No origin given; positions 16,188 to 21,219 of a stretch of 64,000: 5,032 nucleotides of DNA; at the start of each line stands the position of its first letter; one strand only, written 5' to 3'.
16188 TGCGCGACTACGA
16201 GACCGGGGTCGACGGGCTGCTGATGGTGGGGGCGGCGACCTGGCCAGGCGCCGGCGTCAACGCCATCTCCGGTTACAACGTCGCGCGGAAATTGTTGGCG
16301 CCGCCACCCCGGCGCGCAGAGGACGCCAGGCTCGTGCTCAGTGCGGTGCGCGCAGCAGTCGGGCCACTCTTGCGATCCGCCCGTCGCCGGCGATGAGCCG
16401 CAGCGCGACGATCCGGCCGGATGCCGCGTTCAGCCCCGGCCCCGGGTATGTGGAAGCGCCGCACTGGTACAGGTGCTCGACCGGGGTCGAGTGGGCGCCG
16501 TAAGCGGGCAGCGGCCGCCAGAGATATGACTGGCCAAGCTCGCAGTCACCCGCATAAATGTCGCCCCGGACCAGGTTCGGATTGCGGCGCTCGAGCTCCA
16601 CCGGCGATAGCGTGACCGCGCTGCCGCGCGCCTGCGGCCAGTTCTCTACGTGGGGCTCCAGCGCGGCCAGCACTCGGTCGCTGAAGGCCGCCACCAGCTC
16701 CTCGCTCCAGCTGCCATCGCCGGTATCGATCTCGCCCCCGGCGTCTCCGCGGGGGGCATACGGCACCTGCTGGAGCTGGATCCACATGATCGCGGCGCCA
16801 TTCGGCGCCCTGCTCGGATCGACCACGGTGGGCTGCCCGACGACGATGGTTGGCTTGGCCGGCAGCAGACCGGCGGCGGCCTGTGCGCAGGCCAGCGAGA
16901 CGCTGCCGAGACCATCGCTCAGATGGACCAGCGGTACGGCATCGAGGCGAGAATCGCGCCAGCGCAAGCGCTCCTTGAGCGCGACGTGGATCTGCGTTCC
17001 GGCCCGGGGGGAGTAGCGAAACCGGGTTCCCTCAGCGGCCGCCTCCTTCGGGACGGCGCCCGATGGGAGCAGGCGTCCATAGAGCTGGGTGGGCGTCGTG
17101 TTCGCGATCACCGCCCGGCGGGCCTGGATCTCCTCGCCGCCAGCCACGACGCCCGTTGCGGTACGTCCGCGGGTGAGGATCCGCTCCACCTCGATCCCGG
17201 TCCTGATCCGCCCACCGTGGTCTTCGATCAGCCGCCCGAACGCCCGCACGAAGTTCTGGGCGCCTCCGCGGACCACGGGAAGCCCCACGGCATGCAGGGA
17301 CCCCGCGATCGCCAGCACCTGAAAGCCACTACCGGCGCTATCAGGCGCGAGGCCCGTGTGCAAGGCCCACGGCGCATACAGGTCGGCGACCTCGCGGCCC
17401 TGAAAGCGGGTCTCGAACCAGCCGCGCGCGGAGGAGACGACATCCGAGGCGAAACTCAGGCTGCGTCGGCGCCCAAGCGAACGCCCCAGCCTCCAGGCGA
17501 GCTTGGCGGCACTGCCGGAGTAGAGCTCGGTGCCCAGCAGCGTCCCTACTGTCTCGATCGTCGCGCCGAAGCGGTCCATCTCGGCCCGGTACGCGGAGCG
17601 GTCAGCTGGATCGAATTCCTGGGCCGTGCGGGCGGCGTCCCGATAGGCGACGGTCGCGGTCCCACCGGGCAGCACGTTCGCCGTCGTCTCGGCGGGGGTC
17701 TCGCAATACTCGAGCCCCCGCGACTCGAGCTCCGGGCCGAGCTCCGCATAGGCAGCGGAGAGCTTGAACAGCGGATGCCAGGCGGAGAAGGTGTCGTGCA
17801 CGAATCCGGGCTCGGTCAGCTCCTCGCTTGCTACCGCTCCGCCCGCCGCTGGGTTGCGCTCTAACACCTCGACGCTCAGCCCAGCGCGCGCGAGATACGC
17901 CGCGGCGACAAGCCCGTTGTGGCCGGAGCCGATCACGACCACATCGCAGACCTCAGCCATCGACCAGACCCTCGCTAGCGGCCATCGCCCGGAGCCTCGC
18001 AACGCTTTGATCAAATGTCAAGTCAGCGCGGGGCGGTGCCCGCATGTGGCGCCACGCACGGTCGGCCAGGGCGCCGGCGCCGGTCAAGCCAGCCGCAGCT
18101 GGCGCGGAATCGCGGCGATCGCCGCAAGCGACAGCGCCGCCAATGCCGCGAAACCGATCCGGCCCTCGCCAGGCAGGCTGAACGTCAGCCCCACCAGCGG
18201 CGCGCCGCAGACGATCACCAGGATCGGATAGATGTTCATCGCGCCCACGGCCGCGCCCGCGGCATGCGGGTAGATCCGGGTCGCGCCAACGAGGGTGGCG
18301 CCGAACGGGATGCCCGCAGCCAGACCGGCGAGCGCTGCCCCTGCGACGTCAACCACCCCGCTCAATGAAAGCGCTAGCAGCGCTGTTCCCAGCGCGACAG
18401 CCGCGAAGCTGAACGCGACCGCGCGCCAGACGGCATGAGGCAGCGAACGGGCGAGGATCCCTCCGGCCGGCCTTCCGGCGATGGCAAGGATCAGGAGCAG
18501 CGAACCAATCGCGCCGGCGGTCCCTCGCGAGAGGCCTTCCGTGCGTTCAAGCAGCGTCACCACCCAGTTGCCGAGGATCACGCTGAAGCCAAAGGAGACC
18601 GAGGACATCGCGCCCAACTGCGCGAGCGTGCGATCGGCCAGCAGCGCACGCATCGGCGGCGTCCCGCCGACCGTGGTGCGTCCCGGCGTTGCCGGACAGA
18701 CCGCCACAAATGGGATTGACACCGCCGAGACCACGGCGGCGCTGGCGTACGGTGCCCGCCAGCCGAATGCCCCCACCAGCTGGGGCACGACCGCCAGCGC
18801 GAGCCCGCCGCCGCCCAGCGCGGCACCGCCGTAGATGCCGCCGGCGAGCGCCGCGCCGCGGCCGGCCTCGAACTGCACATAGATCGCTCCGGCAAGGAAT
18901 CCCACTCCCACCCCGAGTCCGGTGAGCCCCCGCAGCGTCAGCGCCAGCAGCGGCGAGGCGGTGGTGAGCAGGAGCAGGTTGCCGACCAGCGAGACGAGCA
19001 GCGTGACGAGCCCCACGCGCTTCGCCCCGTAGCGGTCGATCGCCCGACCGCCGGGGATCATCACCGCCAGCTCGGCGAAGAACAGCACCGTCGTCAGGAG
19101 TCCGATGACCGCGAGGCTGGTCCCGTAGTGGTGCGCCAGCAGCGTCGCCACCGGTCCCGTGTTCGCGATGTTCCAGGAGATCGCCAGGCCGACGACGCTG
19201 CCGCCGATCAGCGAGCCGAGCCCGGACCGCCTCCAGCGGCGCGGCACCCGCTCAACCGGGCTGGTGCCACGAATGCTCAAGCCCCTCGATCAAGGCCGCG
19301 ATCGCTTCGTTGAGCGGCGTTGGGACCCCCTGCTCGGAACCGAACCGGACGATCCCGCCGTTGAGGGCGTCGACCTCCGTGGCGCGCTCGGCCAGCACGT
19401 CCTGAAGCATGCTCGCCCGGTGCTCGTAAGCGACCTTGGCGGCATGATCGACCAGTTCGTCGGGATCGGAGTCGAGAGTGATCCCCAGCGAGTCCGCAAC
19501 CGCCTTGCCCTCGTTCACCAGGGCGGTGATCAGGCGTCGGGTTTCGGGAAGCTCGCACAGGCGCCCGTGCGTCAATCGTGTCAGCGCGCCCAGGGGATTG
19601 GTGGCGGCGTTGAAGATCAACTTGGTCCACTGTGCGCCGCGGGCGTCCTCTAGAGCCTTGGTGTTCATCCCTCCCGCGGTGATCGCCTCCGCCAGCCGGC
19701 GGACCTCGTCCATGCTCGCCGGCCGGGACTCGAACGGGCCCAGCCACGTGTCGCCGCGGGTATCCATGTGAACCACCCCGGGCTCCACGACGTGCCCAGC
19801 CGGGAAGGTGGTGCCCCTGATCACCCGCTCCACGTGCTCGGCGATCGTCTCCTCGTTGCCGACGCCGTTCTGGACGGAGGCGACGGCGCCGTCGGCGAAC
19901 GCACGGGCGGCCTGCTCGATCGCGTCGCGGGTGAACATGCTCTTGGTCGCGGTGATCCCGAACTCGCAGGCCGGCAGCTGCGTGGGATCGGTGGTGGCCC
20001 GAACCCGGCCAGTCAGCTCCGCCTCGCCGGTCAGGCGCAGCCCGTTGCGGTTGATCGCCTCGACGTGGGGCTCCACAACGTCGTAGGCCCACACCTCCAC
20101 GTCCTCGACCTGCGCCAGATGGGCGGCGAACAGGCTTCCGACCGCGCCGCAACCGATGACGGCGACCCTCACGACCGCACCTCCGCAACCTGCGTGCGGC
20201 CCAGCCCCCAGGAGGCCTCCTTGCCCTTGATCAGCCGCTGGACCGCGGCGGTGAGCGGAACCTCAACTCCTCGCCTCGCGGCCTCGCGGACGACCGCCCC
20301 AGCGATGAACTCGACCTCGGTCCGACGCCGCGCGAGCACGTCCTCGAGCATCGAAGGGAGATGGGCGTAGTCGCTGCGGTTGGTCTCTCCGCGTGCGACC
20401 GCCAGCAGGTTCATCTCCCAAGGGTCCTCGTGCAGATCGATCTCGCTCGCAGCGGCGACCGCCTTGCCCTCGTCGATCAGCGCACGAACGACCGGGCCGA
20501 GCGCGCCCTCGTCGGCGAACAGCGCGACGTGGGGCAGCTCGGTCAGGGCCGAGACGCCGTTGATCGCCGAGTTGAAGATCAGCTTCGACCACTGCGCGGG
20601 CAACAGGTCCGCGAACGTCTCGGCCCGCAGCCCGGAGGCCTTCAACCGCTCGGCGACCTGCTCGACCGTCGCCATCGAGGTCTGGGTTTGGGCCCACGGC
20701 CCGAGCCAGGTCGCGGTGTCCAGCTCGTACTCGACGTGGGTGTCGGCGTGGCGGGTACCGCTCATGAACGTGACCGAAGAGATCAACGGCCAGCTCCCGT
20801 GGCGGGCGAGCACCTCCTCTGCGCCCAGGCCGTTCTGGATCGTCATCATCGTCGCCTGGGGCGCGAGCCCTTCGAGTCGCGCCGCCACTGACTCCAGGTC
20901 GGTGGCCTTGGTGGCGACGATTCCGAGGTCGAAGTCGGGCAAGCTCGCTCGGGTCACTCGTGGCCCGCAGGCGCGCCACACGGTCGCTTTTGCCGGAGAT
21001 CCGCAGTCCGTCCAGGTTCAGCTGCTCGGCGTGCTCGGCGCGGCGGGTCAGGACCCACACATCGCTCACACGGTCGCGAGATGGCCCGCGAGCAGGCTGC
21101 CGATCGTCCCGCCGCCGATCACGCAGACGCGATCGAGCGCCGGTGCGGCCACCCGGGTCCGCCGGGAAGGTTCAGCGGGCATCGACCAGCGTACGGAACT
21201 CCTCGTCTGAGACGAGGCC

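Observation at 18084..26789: LeuA-type synthase and tandem ketopantoate reductases inside a hydrolase operon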

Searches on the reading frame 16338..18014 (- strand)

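Call 5: search_protein_families(library=pfam, proteins=[window:16338-18014:-])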
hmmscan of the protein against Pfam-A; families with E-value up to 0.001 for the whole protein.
window:16338-18014:- (558 aa): 10 families
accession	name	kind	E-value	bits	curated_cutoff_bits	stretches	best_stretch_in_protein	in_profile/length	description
PF01593.30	Amino_oxidase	-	8.9e-14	52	19.8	1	34-373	3-316/443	Flavin containing amine oxidoreductase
PF13450.12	NAD_binding_8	-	1.8e-12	47.8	21.9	1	27-80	1-52/68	NAD(P)-binding Rossmann-like domain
PF01266.30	DAO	-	1.8e-11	44.6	27.9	1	24-305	1-202/353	FAD dependent oxidoreductase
PF01946.23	Thi4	-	8.2e-07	28.9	26.2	1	22-61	17-57/235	Thi4 family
PF12831.13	FAD_oxidored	-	2e-06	27.8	27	1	24-64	1-41/416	FAD dependent oxidoreductase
PF07992.20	Pyr_redox_2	-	7.3e-06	26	26.1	1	24-87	2-58/291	Pyridine nucleotide-disulphide oxidoreductase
PF03486.20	HI0933_like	-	1.3e-05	25.2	50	0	24-58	2-36/244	HI0933-like protein Rossmann domain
PF00890.30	FAD_binding_2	-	1.6e-05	24.7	20.4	1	24-62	1-39/414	FAD binding domain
PF00070.33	Pyr_redox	-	0.00014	22.7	22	0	25-57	2-34/82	Pyridine nucleotide-disulphide oxidoreductase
PF01494.25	FAD_binding_3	-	0.00028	20.7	22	1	23-55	2-34/349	FAD binding domain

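Call 6: search_protein_families(library=ncbifam, proteins=[window:16338-18014:-])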
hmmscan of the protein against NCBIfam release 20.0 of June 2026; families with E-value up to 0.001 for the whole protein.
window:16338-18014:- (558 aa): 59 families (the best 25 are shown)
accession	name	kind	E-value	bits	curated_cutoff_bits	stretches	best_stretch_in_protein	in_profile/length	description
NF045689.1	BCarotKetCrtO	equivalog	7.3e-54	183.3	1000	1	22-542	3-537/563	beta-carotene ketolase CrtO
TIGR02734.1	crtI_fam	subfamily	1.7e-24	86.4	238.1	1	25-541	1-489/504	phytoene desaturase family protein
NF045637.1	carotdesatCrtDProt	equivalog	4.9e-19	68.2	580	2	193-320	165-287/485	1-hydroxycarotenoid 3,4-desaturase CrtD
TIGR02730.1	carot_isom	equivalog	7.6e-18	64.6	586.9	2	240-412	216-372/493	carotenoid isomerase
NF058655.1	CrtID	equivalog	2.7e-16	59.5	640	1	25-80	1-54/478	bifunctional phytoene desaturase/3,4-desaturase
TIGR03467.1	HpnE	equivalog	9e-15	54.9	283.05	2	25-66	1-42/430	hydroxysqualene dehydroxylase HpnE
NF005560.0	PRK07233.1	equivalog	1.1e-13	50.9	252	2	25-76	3-52/435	hypothetical protein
TIGR02733.1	desat_CrtD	equivalog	2.5e-10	39.6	549.7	1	23-61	2-40/492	C-3',4' desaturase CrtD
NF001933.0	PRK00711.1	subfamily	7.8e-08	31.7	383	0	25-58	3-36/429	D-amino acid dehydrogenase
TIGR00292.1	TIGR00292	equivalog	1.1e-07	31.4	148.3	1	20-61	19-60/254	sulfide-dependent adenosine diphosphate thiazole synthase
TIGR01372.1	soxA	subfamily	4.7e-07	28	1164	1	19-65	165-211/996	sarcosine oxidase subunit alpha family protein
NF004789.0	PRK06134.1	subfamily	5.3e-07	28.6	747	1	20-63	10-53/581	FAD-dependent oxidoreductase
NF006130.0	PRK08274.1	equivalog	6e-07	28.6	369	1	20-57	3-40/467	FAD-dependent tricarballylate dehydrogenase TcuA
NF040505.1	ArsO_flavin_mono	equivalog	4e-06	26.5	425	1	23-61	1-39/346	ArsO family NAD(P)H-dependent flavin-containing monooxygenase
TIGR02352.1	thiamin_ThiO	equivalog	5.2e-06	25.8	250.8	0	25-60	1-36/351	glycine oxidase ThiO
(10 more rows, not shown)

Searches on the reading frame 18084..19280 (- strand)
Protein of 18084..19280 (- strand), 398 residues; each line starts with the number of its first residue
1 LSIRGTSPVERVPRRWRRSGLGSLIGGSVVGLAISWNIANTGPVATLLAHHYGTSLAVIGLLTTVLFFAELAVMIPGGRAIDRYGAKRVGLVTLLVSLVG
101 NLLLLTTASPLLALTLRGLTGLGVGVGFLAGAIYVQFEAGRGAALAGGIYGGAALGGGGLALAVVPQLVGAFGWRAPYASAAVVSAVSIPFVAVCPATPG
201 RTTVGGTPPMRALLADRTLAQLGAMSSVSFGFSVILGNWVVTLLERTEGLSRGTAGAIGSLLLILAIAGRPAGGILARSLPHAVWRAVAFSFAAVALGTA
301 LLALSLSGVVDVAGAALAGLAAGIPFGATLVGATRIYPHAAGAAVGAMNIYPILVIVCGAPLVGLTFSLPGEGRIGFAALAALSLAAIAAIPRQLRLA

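Call 5: search_protein_families(library=pfam, proteins=[window:18084-19280:-])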
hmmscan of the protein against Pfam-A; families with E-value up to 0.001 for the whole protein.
window:18084-19280:- (398 aa): 1 family
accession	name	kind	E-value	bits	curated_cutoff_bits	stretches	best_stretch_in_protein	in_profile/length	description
PF07690.21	MFS_1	-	3.3e-27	95.8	33.4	1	30-350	4-337/347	Major Facilitator Superfamily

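Call 6: search_protein_families(library=ncbifam, proteins=[window:18084-19280:-])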
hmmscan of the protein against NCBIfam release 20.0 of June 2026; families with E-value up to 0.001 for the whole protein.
window:18084-19280:- (398 aa): 3 families
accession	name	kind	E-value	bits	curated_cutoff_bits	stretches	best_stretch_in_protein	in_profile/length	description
TIGR00896.1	CynX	subfamily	9.9e-06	24.9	406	1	30-371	8-350/355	CynX/NimT family MFS transporter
TIGR00886.1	2A0108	subfamily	0.00012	21.3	311.7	0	40-346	19-358/368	NarK family nitrate/nitrite MFS transporter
TIGR00893.1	2A0114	subfamily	0.00046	19.2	395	1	211-388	209-392/399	D-galactonate transporter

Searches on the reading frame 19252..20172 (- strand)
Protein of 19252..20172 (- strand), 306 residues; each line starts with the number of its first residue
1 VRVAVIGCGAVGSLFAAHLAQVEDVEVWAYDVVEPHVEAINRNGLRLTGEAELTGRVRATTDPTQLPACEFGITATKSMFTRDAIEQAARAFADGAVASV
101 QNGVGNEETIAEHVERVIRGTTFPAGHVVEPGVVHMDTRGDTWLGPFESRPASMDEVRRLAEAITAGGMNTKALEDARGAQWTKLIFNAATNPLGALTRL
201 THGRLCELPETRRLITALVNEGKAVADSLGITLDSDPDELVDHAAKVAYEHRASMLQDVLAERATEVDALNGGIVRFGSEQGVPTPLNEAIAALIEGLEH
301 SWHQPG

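Call 5: search_protein_families(library=pfam, proteins=[window:19252-20172:-])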
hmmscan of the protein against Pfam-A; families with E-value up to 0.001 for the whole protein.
window:19252-20172:- (306 aa): 3 families
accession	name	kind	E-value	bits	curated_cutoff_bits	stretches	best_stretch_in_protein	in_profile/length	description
PF08546.17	ApbA_C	-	6e-35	120.8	22.7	1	177-298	2-124/125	Ketopantoate reductase PanE/ApbA C terminal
PF02558.23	ApbA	-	1.1e-29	103.4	22.2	1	3-148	1-149/150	Ketopantoate reductase PanE/ApbA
PF01210.29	NAD_Gly3P_dh_N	-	0.00016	22.1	23.1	1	3-115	2-119/158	NAD-dependent glycerol-3-phosphate dehydrogenase N-terminus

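Call 6: search_protein_families(library=ncbifam, proteins=[window:19252-20172:-])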
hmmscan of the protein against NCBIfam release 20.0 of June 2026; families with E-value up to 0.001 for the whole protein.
window:19252-20172:- (306 aa): 18 families
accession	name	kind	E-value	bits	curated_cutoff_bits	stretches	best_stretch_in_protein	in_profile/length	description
TIGR00745.1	apbA_panE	subfamily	3.2e-66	223.7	141.35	1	2-301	1-304/305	2-dehydropantoate 2-reductase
NF005092.1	PRK06522.2-3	equivalog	1.5e-53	181.9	500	1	1-299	1-295/296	2-dehydropantoate 2-reductase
NF005091.0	PRK06522.2-2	equivalog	1.8e-47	162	252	1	1-298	2-296/302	2-dehydropantoate 2-reductase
NF005089.0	PRK06522.1-4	subfamily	7.2e-46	157.1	223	2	114-297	136-316/326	2-dehydropantoate 2-reductase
NF005088.0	PRK06522.1-2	subfamily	1.5e-39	136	371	1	1-299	1-302/308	2-dehydropantoate 2-reductase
NF004887.0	PRK06249.1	equivalog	4e-35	121.5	360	1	1-299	6-311/316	putative 2-dehydropantoate 2-reductase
NF005087.0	PRK06522.1-1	equivalog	1.8e-31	109.4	351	1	1-304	1-294/296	2-dehydropantoate 2-reductase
NF006083.0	PRK08229.1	equivalog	2.1e-29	102.6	371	2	1-225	3-225/341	2-dehydropantoate 2-reductase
NF005093.0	PRK06522.2-4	equivalog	7.8e-29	101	308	1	1-301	4-299/304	2-dehydropantoate 2-reductase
NF004311.0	PRK05708.1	equivalog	9.4e-23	80.5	378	1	2-293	4-291/305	putative 2-dehydropantoate 2-reductase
NF005094.0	PRK06522.2-5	equivalog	5.5e-20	71.9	382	1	1-292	1-295/307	2-dehydropantoate 2-reductase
NF009543.0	PRK12921.1-5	equivalog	1.3e-19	70.5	339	1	1-297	1-301/305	oxidoreductase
NF009541.0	PRK12921.1-1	equivalog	5.3e-17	62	338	1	2-295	7-289/297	oxidoreductase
NF009542.0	PRK12921.1-4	equivalog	1.6e-13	50.6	288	1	1-296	2-280/286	oxidoreductase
NF000942.0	PRK00094.1-4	subfamily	2.2e-07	30.4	257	1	1-118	3-121/334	NAD(P)H-dependent glycerol-3-phosphate dehydrogenase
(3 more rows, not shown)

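Call 16: search_solved_structures(query=window:19252-20172:-, show_alignments=3)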
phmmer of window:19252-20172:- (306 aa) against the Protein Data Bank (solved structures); distinct sequences matched with E-value up to 0.001: 22.
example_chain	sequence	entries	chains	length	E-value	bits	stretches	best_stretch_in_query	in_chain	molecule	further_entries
5hws_A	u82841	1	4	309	1.3e-38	136.3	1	1-299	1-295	2-dehydropantoate 2-reductase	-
5ayv_A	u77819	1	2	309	2.5e-38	135.4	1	1-299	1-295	2-dehydropantoate 2-reductase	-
3hwr_A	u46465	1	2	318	2.7e-32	115.6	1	1-300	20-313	2-dehydropantoate 2-reductase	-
8wl1_A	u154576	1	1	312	2.1e-26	96.2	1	1-299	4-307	2-dehydropantoate 2-reductase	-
8wl4_A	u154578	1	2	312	3.6e-26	95.5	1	1-299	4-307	2-dehydropantoate 2-reductase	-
8wl3_A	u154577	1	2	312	3.8e-26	95.3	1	1-299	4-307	2-dehydropantoate 2-reductase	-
3hn2_A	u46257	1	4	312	1.6e-21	80.2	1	1-300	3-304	2-dehydropantoate 2-reductase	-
8iwg_A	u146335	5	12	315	5.8e-19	71.8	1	2-296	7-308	2-dehydropantoate 2-reductase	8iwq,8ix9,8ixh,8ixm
1yjq_A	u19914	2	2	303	1.1e-17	67.6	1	1-302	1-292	2-dehydropantoate 2-reductase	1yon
2ofp_A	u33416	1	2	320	1.3e-17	67.4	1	1-302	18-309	Ketopantoate reductase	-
1ks9_A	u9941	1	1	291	2.2e-17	66.6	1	1-296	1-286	2-DEHYDROPANTOATE 2-REDUCTASE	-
3wfi_A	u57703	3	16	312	1.5e-16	63.9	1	1-301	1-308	2-dehydropantoate 2-reductase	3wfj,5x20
2ew2_A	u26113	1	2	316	2.6e-16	63.1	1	1-299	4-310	2-dehydropantoate 2-reductase, putative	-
3i83_A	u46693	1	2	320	5.9e-15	58.6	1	2-299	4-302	2-dehydropantoate 2-reductase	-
3ghy_A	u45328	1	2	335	1.1e-11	47.9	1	158-295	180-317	Ketopantoate reductase protein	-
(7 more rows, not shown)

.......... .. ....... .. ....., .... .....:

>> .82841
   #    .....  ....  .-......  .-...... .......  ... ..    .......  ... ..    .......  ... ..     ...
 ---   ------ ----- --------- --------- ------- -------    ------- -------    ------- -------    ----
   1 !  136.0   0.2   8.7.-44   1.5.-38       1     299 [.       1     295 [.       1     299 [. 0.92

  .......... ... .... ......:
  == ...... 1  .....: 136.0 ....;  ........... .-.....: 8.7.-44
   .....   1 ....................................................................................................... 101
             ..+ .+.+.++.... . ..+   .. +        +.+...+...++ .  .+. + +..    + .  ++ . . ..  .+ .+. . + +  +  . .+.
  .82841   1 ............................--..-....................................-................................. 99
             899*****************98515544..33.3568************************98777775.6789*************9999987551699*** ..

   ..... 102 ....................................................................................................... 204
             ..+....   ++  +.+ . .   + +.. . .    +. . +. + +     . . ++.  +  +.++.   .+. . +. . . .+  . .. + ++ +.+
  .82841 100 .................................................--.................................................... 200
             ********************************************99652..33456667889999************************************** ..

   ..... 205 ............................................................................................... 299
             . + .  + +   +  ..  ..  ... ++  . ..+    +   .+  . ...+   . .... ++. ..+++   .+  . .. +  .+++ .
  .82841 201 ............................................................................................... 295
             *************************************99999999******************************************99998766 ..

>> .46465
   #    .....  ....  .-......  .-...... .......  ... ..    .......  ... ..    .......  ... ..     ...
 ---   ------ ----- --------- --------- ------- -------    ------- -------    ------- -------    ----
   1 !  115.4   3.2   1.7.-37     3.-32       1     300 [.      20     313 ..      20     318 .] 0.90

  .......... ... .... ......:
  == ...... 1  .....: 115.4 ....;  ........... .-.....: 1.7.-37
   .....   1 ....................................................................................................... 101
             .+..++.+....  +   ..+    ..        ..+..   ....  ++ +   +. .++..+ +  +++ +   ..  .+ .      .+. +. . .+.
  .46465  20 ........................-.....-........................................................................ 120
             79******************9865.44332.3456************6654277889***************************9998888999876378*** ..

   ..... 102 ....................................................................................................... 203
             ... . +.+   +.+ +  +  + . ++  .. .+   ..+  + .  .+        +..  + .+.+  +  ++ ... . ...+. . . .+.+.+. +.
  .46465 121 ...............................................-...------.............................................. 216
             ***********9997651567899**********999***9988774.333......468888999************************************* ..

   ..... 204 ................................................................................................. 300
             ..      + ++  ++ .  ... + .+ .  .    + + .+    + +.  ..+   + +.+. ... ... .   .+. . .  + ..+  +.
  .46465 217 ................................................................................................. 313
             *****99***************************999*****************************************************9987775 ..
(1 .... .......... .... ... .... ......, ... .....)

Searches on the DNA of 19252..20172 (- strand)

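Call 96: search_dna_similar(query=window:19252-20172:-, collection=ecoli_genomes, mode=distant, max_rows=3, max_evalue=10)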
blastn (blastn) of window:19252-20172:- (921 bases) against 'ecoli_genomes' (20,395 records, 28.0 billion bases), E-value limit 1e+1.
No match.

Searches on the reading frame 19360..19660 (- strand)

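Call 95: search_solved_structures(query=window:19360-19660:-, show_alignments=5, max_evalue=0.01)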
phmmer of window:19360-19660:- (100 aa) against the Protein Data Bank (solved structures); distinct sequences matched with E-value up to 0.01: 0.

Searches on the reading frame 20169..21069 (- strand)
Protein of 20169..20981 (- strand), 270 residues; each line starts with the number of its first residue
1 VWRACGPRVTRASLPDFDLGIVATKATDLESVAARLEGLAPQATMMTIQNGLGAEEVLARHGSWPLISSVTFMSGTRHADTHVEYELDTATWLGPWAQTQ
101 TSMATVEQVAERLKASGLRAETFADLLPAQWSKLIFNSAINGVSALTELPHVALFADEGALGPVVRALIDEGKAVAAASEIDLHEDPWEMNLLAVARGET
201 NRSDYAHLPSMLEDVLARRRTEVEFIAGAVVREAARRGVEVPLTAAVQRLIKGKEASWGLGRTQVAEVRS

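Call 5: search_protein_families(library=pfam, proteins=[window:20169-20981:-, window:20263-21069:-])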
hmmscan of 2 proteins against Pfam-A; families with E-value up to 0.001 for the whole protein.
window:20169-20981:- (270 aa): 2 families
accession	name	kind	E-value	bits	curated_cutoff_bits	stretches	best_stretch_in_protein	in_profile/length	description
PF08546.17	ApbA_C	-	2.4e-28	99.4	22.7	1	125-255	1-125/125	Ketopantoate reductase PanE/ApbA C terminal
PF02558.23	ApbA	-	1e-13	51.6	22.2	1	13-97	63-149/150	Ketopantoate reductase PanE/ApbA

window:20263-21069:- (268 aa): 0 families

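Call 6: search_protein_families(library=ncbifam, proteins=[window:20169-20981:-, window:20263-21069:-])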
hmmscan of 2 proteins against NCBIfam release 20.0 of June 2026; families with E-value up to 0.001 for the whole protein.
window:20169-20981:- (270 aa): 15 families
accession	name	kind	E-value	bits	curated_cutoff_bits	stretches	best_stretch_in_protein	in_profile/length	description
TIGR00745.1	apbA_panE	subfamily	2.5e-50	171.5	141.35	1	12-257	64-304/305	2-dehydropantoate 2-reductase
NF005091.0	PRK06522.2-2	equivalog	1e-29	103.7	252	1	17-256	71-298/302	2-dehydropantoate 2-reductase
NF004887.0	PRK06249.1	equivalog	2.9e-29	102.2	360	1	12-251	69-307/316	putative 2-dehydropantoate 2-reductase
NF005092.1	PRK06522.2-3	equivalog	1.5e-27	96.6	500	1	17-255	66-295/296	2-dehydropantoate 2-reductase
NF009543.0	PRK12921.1-5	equivalog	6.8e-25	87.9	339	1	13-256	65-304/305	oxidoreductase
NF005088.0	PRK06522.1-2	subfamily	4.8e-24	85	371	1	16-256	68-303/308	2-dehydropantoate 2-reductase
NF005087.0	PRK06522.1-1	equivalog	6.8e-23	81.2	351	1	13-258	60-292/296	2-dehydropantoate 2-reductase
NF005093.0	PRK06522.2-4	equivalog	2.1e-21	76.6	308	1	16-256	70-298/304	2-dehydropantoate 2-reductase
NF004311.0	PRK05708.1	equivalog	2.1e-21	76.1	378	1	21-259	75-301/305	putative 2-dehydropantoate 2-reductase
NF006083.0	PRK08229.1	equivalog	1e-19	70.7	371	2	12-156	69-207/341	2-dehydropantoate 2-reductase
NF005089.0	PRK06522.1-4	subfamily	7.3e-16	58.4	223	1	102-257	173-320/326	2-dehydropantoate 2-reductase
NF009541.0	PRK12921.1-1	equivalog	1.4e-13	50.8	338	1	16-251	67-289/297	oxidoreductase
NF009542.0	PRK12921.1-4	equivalog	3.4e-13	49.6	288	1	16-253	61-281/286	oxidoreductase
NF005094.0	PRK06522.2-5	equivalog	1.8e-11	43.9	382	1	16-248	67-295/307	2-dehydropantoate 2-reductase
NF005090.0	PRK06522.2-1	equivalog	1.8e-05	24.2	496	1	131-255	180-293/296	2-dehydropantoate 2-reductase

window:20263-21069:- (268 aa): 0 families
